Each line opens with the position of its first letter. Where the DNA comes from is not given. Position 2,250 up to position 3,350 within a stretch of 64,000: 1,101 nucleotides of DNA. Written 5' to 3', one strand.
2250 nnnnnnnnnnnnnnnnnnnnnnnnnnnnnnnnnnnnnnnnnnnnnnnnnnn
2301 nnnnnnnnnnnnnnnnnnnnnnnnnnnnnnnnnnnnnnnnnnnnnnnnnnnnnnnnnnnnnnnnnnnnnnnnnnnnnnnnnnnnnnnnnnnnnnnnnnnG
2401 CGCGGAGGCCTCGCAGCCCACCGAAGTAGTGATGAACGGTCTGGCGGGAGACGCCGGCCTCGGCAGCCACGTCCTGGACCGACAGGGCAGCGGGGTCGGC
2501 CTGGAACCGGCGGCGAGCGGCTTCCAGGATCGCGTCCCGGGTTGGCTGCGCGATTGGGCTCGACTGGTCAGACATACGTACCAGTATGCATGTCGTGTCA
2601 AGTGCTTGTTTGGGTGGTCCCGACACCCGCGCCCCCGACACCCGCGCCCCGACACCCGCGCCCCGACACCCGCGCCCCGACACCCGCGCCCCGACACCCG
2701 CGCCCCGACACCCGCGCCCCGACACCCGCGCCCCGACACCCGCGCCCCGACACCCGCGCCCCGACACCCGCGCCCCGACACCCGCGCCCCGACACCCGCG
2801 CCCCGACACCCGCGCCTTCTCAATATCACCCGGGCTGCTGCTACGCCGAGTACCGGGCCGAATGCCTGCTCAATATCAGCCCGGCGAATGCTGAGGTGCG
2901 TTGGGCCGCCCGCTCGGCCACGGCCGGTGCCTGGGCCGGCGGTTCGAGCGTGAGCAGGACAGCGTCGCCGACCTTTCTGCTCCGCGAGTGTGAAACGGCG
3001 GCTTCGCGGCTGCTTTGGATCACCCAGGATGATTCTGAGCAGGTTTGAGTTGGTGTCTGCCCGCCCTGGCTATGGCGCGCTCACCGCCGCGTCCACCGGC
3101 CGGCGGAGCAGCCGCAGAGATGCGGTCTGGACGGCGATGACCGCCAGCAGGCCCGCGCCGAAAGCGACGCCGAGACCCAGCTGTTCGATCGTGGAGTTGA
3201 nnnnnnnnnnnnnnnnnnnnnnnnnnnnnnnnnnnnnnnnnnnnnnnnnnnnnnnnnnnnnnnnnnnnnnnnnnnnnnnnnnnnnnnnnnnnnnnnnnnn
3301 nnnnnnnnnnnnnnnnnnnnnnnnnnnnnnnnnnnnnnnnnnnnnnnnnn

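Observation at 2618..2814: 14 copies of a 14-bp tandem repeat directly upstream of the tetR-ABC efflux operon; G-quadruplex-prone on the coding strand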

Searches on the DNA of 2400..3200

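Call 40: search_rna_families(source=window, start=2400, end=3200, threshold=evalue, max_evalue=1)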
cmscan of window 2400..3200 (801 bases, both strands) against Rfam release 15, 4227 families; matches with E-value up to 1: 1.
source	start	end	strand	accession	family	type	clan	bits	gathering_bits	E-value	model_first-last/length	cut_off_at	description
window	2415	2453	+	RF01138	sR23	Gene; snRNA; snoRNA; CD-box;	-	16.7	45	0.13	16-54/54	no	Small nucleolar RNA sR23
